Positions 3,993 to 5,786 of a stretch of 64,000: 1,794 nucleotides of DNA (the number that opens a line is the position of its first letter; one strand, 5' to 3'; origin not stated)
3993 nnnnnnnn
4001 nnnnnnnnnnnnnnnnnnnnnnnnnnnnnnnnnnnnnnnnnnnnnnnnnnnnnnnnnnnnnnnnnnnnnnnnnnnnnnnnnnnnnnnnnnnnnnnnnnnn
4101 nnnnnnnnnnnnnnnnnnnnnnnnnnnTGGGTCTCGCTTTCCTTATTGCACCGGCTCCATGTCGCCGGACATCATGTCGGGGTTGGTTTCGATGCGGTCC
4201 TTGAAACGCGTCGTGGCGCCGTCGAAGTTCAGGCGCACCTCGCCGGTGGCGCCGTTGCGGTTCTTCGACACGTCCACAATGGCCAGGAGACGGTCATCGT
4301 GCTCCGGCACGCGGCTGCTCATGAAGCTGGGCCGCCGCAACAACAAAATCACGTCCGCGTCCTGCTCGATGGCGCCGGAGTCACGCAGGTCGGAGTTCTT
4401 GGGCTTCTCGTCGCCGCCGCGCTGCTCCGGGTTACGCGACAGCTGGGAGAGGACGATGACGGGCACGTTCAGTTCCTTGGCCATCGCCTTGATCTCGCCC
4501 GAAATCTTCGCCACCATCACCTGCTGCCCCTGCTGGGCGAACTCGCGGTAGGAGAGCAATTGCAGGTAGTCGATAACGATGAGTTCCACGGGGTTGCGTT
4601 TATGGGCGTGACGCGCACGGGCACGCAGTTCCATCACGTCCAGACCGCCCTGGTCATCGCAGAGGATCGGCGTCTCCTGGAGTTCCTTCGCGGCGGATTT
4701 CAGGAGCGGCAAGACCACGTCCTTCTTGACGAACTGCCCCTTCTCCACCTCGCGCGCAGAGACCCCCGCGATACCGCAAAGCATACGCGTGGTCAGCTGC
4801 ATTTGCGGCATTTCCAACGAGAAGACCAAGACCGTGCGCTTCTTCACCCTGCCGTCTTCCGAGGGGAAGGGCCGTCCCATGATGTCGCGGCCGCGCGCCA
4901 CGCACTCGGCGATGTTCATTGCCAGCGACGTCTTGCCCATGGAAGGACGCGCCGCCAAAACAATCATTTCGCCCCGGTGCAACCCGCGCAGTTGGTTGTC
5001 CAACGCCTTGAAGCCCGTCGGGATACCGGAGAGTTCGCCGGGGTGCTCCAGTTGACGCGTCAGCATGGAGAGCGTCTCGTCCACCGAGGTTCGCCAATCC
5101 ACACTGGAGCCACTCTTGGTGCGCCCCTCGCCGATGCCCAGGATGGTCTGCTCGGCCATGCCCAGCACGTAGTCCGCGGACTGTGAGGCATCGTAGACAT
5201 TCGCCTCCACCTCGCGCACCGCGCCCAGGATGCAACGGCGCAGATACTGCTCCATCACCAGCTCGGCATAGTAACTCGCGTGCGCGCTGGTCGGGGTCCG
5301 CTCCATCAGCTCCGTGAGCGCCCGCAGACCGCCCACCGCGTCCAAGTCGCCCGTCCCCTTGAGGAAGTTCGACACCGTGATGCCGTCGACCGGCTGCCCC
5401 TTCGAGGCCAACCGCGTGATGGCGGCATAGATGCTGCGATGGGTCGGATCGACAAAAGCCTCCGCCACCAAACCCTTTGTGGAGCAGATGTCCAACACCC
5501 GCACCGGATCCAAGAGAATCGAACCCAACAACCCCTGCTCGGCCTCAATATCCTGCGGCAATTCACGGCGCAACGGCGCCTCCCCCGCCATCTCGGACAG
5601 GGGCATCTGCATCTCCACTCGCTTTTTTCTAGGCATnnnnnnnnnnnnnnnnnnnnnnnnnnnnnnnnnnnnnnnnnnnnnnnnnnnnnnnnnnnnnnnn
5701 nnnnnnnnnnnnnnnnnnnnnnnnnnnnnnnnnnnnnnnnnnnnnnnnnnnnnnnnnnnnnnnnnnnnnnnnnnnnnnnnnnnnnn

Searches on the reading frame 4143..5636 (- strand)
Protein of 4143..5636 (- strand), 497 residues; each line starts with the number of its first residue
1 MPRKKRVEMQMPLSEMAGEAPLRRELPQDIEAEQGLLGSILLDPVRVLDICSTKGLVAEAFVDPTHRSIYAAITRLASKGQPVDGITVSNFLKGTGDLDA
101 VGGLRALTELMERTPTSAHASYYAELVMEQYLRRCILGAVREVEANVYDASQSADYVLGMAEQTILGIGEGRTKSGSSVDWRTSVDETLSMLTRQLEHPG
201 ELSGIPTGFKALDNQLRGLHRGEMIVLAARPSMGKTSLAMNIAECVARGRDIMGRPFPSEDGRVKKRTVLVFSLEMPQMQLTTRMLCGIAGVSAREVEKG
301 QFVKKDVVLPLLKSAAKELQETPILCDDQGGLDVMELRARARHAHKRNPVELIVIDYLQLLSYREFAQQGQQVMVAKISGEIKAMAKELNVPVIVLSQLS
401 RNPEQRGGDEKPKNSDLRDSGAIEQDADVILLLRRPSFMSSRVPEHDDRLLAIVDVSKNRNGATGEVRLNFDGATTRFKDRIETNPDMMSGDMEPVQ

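Call 14: search_protein_families(library=pfam, proteins=[window:4143-5636:-], max_evalue=0.001)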
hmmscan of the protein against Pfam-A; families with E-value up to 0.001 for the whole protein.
window:4143-5636:- (497 aa): 4 families
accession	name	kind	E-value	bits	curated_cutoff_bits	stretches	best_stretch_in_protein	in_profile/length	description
PF03796.21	DnaB_C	-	5.3e-83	278.7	27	1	204-480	1-255/255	DnaB-like helicase C terminal domain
PF00772.26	DnaB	-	4.5e-27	94.5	23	1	26-129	2-103/103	DnaB-like helicase N terminal domain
PF13481.12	AAA_25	-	1.3e-15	58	27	1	213-399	23-190/195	AAA domain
PF06745.19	ATPase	-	0.00056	19.8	26.6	0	205-402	1-167/231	KaiC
